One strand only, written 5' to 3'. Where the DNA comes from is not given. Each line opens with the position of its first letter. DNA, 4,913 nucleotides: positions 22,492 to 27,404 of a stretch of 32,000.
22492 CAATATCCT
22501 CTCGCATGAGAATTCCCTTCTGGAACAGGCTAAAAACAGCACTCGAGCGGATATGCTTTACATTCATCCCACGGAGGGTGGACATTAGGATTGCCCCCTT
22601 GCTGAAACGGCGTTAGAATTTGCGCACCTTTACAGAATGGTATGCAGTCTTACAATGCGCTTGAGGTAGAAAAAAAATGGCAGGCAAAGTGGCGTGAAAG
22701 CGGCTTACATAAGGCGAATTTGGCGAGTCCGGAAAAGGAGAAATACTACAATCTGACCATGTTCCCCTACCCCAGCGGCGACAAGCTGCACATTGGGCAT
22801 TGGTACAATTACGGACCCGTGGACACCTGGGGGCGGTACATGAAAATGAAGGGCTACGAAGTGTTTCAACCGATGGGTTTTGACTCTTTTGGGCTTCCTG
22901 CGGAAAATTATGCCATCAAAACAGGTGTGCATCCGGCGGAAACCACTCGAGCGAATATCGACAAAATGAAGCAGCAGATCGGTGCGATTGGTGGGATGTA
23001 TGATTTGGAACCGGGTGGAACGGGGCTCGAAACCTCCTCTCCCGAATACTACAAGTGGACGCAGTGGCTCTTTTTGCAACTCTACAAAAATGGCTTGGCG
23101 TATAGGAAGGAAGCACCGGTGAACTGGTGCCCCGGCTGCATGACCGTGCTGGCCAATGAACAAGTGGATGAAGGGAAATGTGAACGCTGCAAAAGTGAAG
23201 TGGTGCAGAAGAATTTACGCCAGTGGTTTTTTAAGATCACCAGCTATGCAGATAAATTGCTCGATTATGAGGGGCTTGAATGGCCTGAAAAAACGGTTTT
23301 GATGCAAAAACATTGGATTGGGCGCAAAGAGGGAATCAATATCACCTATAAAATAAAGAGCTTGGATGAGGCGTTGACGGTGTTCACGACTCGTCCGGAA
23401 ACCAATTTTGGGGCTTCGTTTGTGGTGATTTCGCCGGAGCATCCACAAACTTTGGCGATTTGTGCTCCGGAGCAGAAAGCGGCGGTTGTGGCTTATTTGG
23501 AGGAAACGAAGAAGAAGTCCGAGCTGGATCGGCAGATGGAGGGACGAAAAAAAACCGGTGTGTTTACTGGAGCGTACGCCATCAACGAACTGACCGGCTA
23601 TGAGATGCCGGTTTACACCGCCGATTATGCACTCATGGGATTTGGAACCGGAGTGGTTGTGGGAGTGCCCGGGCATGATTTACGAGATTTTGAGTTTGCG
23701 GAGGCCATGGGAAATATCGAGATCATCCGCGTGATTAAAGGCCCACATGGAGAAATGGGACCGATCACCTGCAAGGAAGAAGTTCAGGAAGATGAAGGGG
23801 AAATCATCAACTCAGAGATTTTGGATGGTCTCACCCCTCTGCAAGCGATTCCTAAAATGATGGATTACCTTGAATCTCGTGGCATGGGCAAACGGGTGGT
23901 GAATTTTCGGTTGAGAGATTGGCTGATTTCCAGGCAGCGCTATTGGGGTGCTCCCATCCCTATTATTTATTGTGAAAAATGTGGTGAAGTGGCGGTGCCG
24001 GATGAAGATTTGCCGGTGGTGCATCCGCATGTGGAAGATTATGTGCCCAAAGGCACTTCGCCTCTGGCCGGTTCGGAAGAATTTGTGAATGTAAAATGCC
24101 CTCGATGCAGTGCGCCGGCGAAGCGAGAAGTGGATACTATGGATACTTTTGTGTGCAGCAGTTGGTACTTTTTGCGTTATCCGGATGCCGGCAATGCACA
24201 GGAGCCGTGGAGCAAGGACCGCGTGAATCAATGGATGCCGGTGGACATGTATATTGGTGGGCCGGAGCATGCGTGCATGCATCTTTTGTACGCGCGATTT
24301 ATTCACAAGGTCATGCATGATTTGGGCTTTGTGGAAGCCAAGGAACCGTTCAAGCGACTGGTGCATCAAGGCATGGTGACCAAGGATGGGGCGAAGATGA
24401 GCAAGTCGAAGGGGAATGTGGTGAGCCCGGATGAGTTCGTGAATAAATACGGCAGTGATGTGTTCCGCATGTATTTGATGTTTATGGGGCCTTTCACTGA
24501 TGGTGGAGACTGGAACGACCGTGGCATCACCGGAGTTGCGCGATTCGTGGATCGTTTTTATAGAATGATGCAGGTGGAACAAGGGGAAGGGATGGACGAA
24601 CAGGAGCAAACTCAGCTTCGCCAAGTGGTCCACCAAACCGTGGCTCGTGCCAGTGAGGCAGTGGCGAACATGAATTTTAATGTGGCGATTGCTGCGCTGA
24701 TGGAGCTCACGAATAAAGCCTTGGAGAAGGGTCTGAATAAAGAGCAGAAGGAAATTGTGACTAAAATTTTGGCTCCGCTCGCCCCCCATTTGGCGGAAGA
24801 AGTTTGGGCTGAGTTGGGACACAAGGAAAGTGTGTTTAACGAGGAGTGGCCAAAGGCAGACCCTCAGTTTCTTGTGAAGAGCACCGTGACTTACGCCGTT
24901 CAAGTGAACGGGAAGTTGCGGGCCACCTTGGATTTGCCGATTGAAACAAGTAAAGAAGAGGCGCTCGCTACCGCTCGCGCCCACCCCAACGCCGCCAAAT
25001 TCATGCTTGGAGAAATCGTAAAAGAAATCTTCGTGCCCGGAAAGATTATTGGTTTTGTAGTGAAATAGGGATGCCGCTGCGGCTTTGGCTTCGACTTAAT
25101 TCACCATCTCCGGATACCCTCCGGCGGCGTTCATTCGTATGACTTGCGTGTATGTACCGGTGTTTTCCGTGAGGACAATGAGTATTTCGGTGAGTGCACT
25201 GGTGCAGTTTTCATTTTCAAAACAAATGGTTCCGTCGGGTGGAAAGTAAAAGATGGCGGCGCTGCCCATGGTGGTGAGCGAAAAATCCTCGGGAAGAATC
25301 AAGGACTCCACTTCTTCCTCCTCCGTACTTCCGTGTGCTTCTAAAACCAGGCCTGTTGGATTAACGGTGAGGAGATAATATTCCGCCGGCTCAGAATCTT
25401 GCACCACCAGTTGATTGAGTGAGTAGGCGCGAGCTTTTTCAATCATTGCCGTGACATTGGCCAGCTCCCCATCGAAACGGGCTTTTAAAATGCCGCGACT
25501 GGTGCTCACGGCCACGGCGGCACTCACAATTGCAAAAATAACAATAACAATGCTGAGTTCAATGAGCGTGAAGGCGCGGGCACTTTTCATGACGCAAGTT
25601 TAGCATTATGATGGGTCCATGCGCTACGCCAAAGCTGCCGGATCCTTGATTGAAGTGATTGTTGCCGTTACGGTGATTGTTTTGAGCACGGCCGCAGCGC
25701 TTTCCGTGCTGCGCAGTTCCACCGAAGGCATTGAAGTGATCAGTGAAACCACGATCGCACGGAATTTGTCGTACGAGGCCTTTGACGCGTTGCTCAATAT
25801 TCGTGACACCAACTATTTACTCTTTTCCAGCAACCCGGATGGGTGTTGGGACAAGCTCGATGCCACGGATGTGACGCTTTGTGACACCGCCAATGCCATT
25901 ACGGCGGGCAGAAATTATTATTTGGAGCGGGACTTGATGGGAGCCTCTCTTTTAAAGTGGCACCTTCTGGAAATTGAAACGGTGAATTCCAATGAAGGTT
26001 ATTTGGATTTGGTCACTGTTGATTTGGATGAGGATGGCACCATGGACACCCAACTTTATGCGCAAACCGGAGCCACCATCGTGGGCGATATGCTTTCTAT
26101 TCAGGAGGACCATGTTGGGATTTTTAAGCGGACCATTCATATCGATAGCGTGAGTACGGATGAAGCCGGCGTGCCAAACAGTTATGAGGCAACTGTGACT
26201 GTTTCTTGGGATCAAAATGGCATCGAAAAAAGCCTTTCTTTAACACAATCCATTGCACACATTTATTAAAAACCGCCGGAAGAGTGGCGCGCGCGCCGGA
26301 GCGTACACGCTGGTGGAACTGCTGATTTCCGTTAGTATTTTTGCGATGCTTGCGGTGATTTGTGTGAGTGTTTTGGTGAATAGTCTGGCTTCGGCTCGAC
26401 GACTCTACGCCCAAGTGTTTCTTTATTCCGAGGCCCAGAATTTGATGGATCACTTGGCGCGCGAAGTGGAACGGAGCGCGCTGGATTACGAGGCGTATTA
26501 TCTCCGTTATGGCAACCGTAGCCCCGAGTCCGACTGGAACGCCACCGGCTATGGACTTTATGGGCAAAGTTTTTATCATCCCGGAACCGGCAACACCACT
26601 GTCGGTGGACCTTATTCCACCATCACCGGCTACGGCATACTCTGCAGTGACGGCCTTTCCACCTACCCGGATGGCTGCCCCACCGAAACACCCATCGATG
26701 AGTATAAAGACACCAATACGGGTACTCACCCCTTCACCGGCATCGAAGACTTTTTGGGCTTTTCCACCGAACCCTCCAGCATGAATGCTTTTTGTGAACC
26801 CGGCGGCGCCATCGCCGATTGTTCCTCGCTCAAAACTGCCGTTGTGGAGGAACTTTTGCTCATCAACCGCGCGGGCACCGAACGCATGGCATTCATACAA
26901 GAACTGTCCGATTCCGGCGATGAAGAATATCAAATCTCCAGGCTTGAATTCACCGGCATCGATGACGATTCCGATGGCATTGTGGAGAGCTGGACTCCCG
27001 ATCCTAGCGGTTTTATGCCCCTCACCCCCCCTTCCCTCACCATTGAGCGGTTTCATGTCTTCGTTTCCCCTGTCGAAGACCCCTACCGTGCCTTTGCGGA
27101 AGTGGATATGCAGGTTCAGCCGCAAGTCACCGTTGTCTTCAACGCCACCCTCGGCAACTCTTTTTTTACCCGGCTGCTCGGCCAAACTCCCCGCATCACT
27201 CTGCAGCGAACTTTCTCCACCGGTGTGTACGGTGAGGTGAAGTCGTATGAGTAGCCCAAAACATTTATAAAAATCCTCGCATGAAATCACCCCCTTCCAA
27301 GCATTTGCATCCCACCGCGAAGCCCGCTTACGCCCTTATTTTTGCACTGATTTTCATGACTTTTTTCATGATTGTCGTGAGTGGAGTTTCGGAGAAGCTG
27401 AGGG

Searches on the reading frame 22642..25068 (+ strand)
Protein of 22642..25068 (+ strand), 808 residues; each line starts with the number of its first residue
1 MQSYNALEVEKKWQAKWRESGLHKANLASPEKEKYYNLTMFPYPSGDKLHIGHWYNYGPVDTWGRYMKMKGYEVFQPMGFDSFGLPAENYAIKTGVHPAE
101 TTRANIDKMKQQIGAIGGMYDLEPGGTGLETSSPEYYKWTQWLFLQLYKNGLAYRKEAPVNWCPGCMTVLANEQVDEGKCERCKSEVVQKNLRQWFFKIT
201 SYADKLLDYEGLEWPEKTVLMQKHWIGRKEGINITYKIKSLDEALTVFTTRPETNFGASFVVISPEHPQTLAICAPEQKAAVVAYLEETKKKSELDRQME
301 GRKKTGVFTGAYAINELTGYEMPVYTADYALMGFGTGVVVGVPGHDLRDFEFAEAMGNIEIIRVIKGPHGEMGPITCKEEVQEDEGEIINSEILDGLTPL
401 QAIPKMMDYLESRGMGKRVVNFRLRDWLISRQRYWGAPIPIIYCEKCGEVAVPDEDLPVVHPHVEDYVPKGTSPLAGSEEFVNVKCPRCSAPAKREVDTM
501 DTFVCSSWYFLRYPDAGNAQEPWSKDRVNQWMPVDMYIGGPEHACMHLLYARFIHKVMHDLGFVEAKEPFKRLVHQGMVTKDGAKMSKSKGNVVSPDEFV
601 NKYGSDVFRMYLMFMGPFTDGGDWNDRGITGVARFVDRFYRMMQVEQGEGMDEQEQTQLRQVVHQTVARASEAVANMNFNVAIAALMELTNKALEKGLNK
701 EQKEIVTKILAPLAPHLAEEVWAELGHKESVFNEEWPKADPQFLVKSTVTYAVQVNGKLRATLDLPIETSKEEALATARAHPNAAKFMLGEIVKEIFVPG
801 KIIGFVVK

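Call 7: search_protein_families(library=pfam, proteins=[window:22642-25068:+], max_evalue=0.01)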
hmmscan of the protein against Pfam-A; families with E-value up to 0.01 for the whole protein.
window:22642-25068:+ (808 aa): 8 families
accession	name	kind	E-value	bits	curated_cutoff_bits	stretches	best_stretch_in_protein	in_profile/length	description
PF13603.12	tRNA-synt_1_2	-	2.5e-51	174.2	25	1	223-410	1-184/185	Leucyl-tRNA synthetase, editing domain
PF00133.28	tRNA-synt_1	-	3.2e-45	155.1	22.7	2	424-613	228-403/414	tRNA synthetases class I (I, L, M and V)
PF09334.17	tRNA-synt_1g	-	7.1e-32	111.1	20.1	2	40-186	6-145/391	tRNA synthetases class I (M)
PF08264.19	Anticodon_1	-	3.3e-19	69.7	25.1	1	660-772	5-145/148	Anticodon-binding domain of tRNA ligase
PF01406.26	tRNA-synt_1e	-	1.5e-07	31.6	27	1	567-613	235-281/301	tRNA synthetases class I (C) catalytic domain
PF01921.24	tRNA-synt_1f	-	0.0038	16.6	27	1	578-647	275-340/360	tRNA synthetases class I (K)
PF17032.10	Zn_ribbon_15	-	0.006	17.8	28.9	0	135-190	16-65/73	zinc-ribbon family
PF00579.31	tRNA-synt_1b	-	0.0099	15.7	21.1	0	547-593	163-207/292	tRNA synthetases class I (W and Y)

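Call 25: find_related_loci(query=window:22642-25065:+, collection=genome_contigs, flank=10000)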
Query window:22642-25065:+ (808 aa) in genome_contigs; peptide patterns used: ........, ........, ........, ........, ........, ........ (x = any residue, [..] = any of these).
600 stretches matched a pattern (row limit reached: there are more); 598 encode a relative of the query (tblastn E <= 1e-3); the best 80 are kept; 80 distinct loci.
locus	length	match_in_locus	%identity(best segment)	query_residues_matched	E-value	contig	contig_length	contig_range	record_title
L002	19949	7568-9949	68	1-808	0e+0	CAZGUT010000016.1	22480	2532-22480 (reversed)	MAG TPA_asm: uncultured Candidatus Peribacteria bacterium isolate SRP077602_co2_44 genome assembly, contig: NODE_3425_le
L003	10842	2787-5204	53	1-808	0e+0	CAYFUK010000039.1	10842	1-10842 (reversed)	MAG TPA_asm: uncultured Candidatus Peribacteria bacterium isolate ERP107533_co1_54 genome assembly, contig: NODE_6203_le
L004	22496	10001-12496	51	4-807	0e+0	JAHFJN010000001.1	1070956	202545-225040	MAG: Candidatus Peribacteria bacterium isolate nzgw387 NODE_1_length_1070957_cov_9.974966, whole genome shotgun sequence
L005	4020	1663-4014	50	4-779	0e+0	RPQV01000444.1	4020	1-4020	MAG: Calditrichaeota bacterium isolate metabat2.451 metabat2.451_Contig_144650, whole genome shotgun sequence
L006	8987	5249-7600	51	8-788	0e+0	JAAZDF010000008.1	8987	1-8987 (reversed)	MAG: Clostridium sp. isolate AS09scLD_114 7328_AS09, whole genome shotgun sequence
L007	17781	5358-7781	49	2-808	0e+0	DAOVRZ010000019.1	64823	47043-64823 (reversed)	MAG TPA_asm: Halanaerobiales bacterium isolate CSMAG_1614 CSMAG_1614_k141_1620505_length_64823_cov_32.0000, whole genome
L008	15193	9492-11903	51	5-808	0e+0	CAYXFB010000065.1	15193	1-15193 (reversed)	MAG TPA_asm: uncultured Christensenella sp. isolate SRP242652_co3_79 genome assembly, contig: NODE_1766_length_15193_cov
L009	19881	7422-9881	48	2-808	0e+0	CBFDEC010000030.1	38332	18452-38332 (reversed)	MAG TPA_asm: uncultured bacterium isolate SRR26215678_metabat2_26 genome assembly, contig: ERZ25073496.673, whole genome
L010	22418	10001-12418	50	9-807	0e+0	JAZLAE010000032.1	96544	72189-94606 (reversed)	MAG: Christensenellaceae bacterium isolate T1900045081_TC20190075.MAGScoT_cleanbin_000004 SGB_4659_k141_2248089, whole g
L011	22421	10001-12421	50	6-805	0e+0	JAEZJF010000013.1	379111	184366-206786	MAG: Bacillota bacterium isolate OH_CDB_227 k127_2588631, whole genome shotgun sequence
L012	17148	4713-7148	49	8-808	0e+0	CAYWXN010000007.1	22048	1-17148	MAG TPA_asm: uncultured Ruminiclostridium sp. isolate SRP192927_co1_258 genome assembly, contig: NODE_4564_length_22048_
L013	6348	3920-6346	48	4-804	0e+0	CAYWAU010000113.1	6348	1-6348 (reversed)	MAG TPA_asm: uncultured Dehalococcoidaceae bacterium isolate binchicken_co100_127 genome assembly, contig: NODE_19705_le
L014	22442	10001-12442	48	1-807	0e+0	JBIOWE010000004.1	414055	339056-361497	MAG: Patescibacteria group bacterium isolate MAG090 k127_1662334, whole genome shotgun sequence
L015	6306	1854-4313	49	4-807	0e+0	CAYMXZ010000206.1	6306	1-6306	MAG TPA_asm: uncultured Caldithrix sp. isolate binchicken_co107_282 genome assembly, contig: NODE_25810_length_6306_cov_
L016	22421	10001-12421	49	7-808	0e+0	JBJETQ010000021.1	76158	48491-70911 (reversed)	MAG: Christensenellales bacterium isolate PUUB17_bin.006 NODE_204_length_76158_cov_9.780390, whole genome shotgun sequen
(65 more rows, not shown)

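Call 39: search_protein_families(library=ncbifam, proteins=[L002:13993-16059:+], max_evalue=0.01)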
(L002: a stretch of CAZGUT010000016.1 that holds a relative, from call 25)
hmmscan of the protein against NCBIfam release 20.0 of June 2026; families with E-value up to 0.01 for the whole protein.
L002:13993-16059:+ (688 aa): 1 family
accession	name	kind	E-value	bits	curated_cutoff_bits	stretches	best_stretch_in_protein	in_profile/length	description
NF045638.1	Mrt_dep_phytase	exception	0.0075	15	440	0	607-677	362-429/430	myxosortase-dependent phytase-like phosphatase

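Call 56: search_protein_families(library=pfam, proteins=[L002:18280-18858:+, L002:18895-19947:+, L002:16114-18204:+], max_evalue=0.01)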
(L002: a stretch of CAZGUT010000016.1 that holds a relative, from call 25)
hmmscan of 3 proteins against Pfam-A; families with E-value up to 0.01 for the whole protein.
L002:18280-18858:+ (192 aa): 0 families

L002:18895-19947:+ (351 aa): 2 families
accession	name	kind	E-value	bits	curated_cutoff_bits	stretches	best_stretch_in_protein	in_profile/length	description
PF07690.21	MFS_1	-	1.3e-23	83.9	33.4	1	44-338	4-301/347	Major Facilitator Superfamily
PF12832.13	MFS_1_like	-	1.4e-08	34.6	25.2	1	55-339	17-308/373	MFS_1 like family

L002:16114-18204:+ (696 aa): 3 families
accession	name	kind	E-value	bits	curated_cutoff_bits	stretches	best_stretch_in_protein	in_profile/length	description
PF05226.16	CHASE2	-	6.6e-42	144.3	26.3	1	24-330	6-234/257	CHASE2 domain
PF00211.25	Guanylate_cyc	-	1.5e-26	93.6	21.9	1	442-613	7-176/183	Adenylate and Guanylate cyclase catalytic domain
PF20968.2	MASE8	-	0.0081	16.8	26.2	1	329-412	70-153/154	MASE8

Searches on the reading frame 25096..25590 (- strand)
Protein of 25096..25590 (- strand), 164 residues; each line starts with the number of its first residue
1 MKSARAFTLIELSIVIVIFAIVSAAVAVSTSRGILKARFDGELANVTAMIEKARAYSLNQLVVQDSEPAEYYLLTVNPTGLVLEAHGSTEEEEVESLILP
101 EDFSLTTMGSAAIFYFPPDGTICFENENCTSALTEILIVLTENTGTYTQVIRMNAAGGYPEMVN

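Call 9: search_protein_families(library=pfam, proteins=[window:25096-25590:-], max_evalue=0.01)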
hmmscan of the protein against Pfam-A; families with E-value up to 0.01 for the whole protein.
window:25096-25590:- (164 aa): 1 family
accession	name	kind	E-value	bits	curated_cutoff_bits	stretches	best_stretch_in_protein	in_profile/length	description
PF07963.17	N_methyl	-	6.9e-07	29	21.2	1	1-26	1-26/27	Prokaryotic N-terminal methylation motif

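Call 39: search_protein_families(library=ncbifam, proteins=[window:25096-25590:-], max_evalue=0.01)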
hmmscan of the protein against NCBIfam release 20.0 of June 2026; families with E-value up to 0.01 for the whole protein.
window:25096-25590:- (164 aa): 3 families
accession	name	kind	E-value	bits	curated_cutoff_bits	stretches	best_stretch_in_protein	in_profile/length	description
TIGR02532.1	IV_pilin_GFxxxE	domain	5.2e-06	26.1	16.3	1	5-27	2-24/24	prepilin-type N-terminal cleavage/methylation domain-containing protein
TIGR01708.2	typeII_sec_gspH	equivalog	0.00017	21.6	80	1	5-57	2-54/169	type II secretion system minor pseudopilin GspH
NF007862.0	PRK10574.1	equivalog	0.00098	19.3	138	1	1-37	1-37/145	prepilin peptidase-dependent pilin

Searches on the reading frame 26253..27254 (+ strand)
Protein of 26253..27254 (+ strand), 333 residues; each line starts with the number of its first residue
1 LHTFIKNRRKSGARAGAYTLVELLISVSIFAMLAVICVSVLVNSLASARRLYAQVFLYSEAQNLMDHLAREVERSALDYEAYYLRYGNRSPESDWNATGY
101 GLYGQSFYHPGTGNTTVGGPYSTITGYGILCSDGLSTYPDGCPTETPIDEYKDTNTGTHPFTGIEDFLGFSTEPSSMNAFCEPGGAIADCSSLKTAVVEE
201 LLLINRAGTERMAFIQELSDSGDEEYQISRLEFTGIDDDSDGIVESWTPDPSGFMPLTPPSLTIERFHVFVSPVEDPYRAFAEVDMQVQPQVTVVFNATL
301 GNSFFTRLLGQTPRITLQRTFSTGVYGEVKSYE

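Call 7: search_protein_families(library=pfam, proteins=[window:26253-27254:+], max_evalue=0.01)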
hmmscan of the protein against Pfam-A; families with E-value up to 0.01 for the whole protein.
window:26253-27254:+ (333 aa): 1 family
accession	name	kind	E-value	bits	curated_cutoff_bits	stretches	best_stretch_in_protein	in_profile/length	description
PF07963.17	N_methyl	-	0.00033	20.6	21.2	1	16-36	5-25/27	Prokaryotic N-terminal methylation motif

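Call 39: search_protein_families(library=ncbifam, proteins=[window:26253-27254:+], max_evalue=0.01)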
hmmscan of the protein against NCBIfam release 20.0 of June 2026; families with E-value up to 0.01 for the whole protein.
window:26253-27254:+ (333 aa): 3 families
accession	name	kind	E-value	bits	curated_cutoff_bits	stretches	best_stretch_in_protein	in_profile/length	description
TIGR02599.1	TIGR02599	subfamily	6e-11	42.2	256.5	1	17-129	1-114/361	Verru_Chthon cassette protein C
NF041013.1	T4P_ComGE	equivalog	0.00029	20.9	49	1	17-69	5-61/83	competence type IV pilus minor pilin ComGE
TIGR02532.1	IV_pilin_GFxxxE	domain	0.0057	16.5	16.3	1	18-36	4-22/24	prepilin-type N-terminal cleavage/methylation domain-containing protein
